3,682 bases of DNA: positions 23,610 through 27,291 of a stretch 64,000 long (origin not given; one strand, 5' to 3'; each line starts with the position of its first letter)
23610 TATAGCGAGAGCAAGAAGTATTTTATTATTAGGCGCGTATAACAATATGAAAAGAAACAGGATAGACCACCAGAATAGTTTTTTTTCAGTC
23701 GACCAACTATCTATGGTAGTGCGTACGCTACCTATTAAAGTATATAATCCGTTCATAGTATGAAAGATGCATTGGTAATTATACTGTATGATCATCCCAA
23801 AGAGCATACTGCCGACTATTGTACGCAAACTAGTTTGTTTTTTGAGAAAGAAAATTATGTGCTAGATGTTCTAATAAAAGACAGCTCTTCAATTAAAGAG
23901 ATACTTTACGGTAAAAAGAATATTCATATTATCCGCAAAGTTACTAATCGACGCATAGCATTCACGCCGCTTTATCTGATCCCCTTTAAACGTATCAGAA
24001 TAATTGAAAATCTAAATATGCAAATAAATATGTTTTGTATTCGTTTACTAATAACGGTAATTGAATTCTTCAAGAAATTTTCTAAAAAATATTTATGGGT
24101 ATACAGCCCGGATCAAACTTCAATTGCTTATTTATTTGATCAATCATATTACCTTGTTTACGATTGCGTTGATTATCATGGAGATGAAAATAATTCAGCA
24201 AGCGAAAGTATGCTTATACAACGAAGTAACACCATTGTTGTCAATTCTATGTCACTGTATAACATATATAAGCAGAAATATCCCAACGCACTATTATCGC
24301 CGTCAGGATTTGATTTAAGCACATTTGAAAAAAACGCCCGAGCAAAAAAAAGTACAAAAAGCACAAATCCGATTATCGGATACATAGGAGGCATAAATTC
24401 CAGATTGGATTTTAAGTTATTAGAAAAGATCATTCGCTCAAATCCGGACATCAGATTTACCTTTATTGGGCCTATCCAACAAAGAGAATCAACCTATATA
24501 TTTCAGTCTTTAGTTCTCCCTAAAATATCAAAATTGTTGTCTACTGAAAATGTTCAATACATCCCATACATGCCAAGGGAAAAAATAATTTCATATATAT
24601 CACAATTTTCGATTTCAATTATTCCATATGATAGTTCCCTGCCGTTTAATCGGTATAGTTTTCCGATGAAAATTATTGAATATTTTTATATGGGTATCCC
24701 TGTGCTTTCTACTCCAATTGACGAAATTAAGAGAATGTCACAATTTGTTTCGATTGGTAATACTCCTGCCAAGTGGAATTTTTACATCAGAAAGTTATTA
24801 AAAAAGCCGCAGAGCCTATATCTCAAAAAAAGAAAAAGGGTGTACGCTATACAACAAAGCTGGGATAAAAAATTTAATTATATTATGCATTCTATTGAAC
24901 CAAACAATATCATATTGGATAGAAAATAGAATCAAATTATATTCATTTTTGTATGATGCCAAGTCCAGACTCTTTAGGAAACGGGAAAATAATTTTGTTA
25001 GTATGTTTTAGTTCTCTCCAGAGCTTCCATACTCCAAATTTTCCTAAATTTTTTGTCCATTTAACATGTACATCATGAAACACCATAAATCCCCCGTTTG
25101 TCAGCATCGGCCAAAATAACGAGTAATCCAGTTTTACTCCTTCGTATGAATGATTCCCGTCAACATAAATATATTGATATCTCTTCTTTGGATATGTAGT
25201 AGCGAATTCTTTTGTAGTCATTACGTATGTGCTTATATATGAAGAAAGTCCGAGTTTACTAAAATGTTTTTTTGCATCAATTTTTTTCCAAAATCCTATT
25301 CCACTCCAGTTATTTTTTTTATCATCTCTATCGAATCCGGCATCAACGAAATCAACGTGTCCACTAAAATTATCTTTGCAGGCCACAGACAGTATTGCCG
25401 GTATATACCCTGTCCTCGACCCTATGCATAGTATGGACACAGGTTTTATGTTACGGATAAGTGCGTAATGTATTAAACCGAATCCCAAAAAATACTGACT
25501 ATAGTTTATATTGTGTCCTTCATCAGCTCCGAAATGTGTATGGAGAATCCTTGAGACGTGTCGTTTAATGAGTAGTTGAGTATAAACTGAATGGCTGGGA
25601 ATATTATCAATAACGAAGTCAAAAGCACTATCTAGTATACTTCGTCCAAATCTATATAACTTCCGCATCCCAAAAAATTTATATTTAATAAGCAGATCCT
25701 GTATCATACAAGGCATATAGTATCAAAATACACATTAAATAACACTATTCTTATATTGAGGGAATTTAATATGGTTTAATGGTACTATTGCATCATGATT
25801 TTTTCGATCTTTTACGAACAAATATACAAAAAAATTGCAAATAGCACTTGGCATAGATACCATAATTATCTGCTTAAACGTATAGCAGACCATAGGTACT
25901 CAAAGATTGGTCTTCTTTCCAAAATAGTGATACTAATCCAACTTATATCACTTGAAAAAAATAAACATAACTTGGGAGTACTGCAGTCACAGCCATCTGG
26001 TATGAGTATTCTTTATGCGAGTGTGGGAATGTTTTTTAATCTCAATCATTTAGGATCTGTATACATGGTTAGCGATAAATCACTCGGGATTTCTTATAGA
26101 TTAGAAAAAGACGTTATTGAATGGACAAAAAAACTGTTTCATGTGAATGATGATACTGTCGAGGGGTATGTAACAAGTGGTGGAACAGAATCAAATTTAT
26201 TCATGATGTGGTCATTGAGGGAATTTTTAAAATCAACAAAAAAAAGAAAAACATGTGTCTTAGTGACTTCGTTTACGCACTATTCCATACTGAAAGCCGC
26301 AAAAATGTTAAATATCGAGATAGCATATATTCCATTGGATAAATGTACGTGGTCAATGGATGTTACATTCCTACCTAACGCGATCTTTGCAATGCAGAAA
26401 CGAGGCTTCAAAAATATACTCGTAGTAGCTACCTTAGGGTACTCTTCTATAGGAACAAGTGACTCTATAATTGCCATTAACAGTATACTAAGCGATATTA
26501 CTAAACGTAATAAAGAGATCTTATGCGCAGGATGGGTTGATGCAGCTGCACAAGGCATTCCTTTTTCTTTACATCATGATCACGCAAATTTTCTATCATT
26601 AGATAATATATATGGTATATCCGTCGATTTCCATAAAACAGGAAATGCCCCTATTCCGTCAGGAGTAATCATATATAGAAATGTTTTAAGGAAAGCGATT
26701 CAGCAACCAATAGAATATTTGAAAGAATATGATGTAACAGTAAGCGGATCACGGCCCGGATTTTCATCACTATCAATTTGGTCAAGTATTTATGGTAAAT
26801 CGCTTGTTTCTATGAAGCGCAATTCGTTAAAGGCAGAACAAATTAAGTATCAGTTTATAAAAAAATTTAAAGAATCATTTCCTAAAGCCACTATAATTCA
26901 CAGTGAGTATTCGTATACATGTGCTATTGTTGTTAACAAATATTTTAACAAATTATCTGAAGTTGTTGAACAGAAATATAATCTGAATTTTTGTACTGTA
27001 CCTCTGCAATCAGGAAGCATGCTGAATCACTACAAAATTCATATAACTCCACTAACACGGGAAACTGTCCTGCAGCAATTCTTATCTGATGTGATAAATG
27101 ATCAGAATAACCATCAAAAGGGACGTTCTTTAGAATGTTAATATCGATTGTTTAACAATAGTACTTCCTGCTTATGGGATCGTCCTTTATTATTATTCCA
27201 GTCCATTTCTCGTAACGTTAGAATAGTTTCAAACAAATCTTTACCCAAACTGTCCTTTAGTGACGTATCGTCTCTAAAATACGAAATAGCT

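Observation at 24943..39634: Amine-tailoring enzyme set inside a glycan export locus: three decarboxylases, a GS-family ligase, an SHMT-like enzyme, a class-IV aminotransferase and two methyltransferases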

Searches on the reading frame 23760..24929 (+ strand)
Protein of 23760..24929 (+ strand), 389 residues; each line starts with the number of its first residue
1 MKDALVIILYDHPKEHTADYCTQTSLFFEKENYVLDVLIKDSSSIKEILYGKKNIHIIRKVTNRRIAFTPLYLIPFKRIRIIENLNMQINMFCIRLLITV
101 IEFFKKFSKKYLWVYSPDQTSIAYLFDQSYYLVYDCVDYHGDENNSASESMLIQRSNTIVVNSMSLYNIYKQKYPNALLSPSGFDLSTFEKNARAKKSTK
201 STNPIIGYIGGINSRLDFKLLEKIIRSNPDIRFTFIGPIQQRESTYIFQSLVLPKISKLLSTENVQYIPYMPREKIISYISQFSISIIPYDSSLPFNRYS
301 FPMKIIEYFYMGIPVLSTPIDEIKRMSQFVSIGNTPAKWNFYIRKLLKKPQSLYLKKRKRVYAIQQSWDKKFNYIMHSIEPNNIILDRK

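Call 4: search_protein_families(library=pfam, proteins=[window:23760-24929:+])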
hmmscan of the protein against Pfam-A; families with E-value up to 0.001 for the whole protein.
window:23760-24929:+ (389 aa): 2 families
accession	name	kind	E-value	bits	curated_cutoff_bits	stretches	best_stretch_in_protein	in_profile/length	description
PF00534.26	Glycos_transf_1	-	1.8e-08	34.5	26.4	1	191-350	3-159/172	Glycosyl transferases group 1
PF13692.12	Glyco_trans_1_4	-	1.7e-07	32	27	1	205-325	3-113/142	Glycosyl transferases group 1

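Call 6: search_protein_families(library=ncbifam, proteins=[window:23760-24929:+], max_evalue=0.00001)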
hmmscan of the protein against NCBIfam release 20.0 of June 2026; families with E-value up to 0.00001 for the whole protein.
window:23760-24929:+ (389 aa): 1 family
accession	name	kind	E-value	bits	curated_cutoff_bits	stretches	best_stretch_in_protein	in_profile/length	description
NF047676.1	TeichurnBiosyTuaH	equivalog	3.8e-27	95.2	550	1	95-377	85-382/384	teichuronic acid biosynthesis protein TuaH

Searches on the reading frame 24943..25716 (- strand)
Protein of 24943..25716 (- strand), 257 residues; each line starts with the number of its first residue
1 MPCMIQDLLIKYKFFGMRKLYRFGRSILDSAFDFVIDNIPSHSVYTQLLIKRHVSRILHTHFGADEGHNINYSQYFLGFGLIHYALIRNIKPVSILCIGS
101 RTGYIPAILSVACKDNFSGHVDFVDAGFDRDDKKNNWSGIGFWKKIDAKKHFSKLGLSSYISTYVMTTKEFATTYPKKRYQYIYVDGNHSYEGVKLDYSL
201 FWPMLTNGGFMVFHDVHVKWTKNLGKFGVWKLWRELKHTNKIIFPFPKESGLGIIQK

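Call 3: search_protein_families(library=pfam, proteins=[window:24943-25716:-])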
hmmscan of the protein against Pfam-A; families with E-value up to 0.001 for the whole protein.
window:24943-25716:- (257 aa): 1 family
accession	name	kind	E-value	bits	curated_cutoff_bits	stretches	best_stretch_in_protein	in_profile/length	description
PF13578.12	Methyltransf_24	-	1.9e-15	58.1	26.3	1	98-216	3-105/105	Methyltransferase domain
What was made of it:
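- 24943..25716 (-): Methyltransf_24 (PF13578) SAM methyltransferase ('MT24'). It is present in every related locus, often in two copies. Its substrate is unknown: a sugar O-methyl cap or an amine. Pfam 58 bits vs cut-off 26 (call 3).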

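Call 5: search_protein_families(library=ncbifam, proteins=[window:24943-25716:-], max_evalue=0.00001)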
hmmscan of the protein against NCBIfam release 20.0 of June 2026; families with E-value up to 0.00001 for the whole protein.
window:24943-25716:- (257 aa): 0 families
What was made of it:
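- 24943..25716 (-): No NCBIfam hit (call 5).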

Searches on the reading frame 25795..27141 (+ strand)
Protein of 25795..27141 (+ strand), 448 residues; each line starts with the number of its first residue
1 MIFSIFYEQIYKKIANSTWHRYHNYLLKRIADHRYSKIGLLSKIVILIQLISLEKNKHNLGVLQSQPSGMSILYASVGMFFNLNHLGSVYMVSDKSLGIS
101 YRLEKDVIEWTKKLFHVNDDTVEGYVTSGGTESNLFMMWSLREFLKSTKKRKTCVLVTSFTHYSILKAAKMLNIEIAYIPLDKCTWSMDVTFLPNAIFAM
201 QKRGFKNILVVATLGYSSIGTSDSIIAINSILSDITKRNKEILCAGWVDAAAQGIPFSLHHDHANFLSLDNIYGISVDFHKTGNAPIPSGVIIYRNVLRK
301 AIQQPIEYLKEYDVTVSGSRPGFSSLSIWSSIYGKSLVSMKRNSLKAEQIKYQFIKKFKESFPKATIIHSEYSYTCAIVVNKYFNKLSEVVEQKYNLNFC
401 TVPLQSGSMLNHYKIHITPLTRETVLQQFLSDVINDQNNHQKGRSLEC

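Call 3: search_protein_families(library=pfam, proteins=[window:25795-27141:+])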
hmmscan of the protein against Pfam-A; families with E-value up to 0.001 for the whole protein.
window:25795-27141:+ (448 aa): 1 family
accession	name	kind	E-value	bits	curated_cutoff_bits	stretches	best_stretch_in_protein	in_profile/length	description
PF00282.25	Pyridoxal_deC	-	1.6e-15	57.2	27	1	100-315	77-304/375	Pyridoxal-dependent decarboxylase conserved domain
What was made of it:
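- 25795..27141 (+): Group-II PLP decarboxylase A ('deC_A') with the canonical DFHK PLP-lysine motif. It is one half of the accessory cassette. Pfam Pyridoxal_deC (call 3).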

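Call 5: search_protein_families(library=ncbifam, proteins=[window:25795-27141:+], max_evalue=0.00001)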
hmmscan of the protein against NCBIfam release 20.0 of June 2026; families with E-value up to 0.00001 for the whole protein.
window:25795-27141:+ (448 aa): 6 families
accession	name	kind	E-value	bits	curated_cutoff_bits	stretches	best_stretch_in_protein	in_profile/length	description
NF002748.0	PRK02769.1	equivalog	5.3e-39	134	305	1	55-442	21-377/382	histidine decarboxylase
TIGR03812.1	tyr_de_CO2_Arch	equivalog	9.1e-32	110.3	299.4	1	101-336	58-284/375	tyrosine decarboxylase MfnA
NF052646.1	DABADecarRhbB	equivalog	1.1e-14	53.9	900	1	103-299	138-327/491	L-2,4-diaminobutyrate decarboxylase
TIGR01788.1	Glu-decarb-GAD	equivalog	1.3e-08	34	380.4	1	102-311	80-293/431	glutamate decarboxylase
TIGR03799.1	NOD_PanD_pyr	equivalog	2.5e-08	32.8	606.1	1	145-323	202-382/522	pyridoxal-dependent aspartate 1-decarboxylase PanP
NF002806.0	PRK02948.1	subfamily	3.3e-06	26.3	304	1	125-233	64-165/381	IscS subfamily cysteine desulfurase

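Call 39: search_solved_structures(query=window:25795-27141:+, max_evalue=0.00001)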
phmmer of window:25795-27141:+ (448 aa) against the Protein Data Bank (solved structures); distinct sequences matched with E-value up to 0.00001: 20.
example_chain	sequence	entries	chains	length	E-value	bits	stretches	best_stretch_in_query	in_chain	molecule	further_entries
7erv_A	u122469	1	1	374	3e-24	88.7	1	59-347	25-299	Histidine decarboxylase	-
7eru_A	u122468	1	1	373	4e-24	88.3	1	59-347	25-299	Histidine decarboxylase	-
8jg7_A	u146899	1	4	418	6.7e-17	64.5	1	52-346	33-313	Serine decarboxylase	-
8jij_A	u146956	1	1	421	1.2e-16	63.7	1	44-347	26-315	Serine decarboxylase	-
8jik_A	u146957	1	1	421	1.2e-16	63.7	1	44-347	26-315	Serine decarboxylase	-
3f9t_A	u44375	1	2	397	2.1e-13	53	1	117-331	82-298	L-tyrosine decarboxylase MfnA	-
6m4y_A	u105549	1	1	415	2.3e-13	52.9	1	117-331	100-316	L-tyrosine/L-aspartate decarboxylase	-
6jy1_A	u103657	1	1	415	2.3e-13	52.9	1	117-331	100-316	L-tyrosine/L-aspartate decarboxylase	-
6ldr_A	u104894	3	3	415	1.6e-12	50.1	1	117-331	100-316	L-tyrosine/L-aspartate decarboxylase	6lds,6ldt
7cig_A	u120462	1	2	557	4.3e-09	38.8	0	246-337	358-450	L-methionine decarboxylase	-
7cif_A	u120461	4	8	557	5.6e-09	38.4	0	246-337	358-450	L-methionine decarboxylase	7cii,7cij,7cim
3mc6_A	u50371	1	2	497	8.9e-09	37.8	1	102-375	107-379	Sphingosine-1-phosphate lyase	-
8cmx_A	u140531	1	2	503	1.2e-08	37.3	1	102-334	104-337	Sphinganine-1-phosphate aldolase BST1, putative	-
8ayf_A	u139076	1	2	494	1.7e-07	33.5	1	102-333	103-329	Sphingosine-1-phosphate lyase 1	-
4q6r_A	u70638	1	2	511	1.9e-07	33.4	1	102-333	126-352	Sphingosine-1-phosphate lyase 1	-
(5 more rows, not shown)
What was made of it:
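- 25795..27141 (+): Best PDB hits are histidine decarboxylase 7ERV and plant serine decarboxylase 8JG7 (call 39).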

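Call 85: search_protein_representatives(protein=window:25795-27141:+)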
Query: 448 residues. Proteins with E-value up to 0.001 (for the whole library): 1152; up to 1e-10: 424; up to 1e-30: 89. The best 150 are listed.
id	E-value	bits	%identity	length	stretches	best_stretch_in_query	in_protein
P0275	1.6e-109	382.9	44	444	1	37-441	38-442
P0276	6.9e-92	324.8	40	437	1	16-432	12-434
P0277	4.4e-77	276.0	39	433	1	38-421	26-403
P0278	3.8e-76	272.9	41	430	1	36-421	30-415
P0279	6.5e-74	265.6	38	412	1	51-433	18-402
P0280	2.5e-73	263.7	38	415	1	47-420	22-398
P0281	1.1e-72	261.5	40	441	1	43-419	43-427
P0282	8.3e-72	258.6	37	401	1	46-434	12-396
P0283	8.9e-72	258.5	37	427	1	43-433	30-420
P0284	6.1e-69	249.2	39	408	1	43-417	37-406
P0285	2.0e-68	247.5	36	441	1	43-417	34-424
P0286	8.6e-65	235.5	35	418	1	58-412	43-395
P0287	6.0e-62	226.2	33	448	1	30-441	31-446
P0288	2.3e-61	224.3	41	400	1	43-337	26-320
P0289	8.4e-61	222.4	37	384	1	47-419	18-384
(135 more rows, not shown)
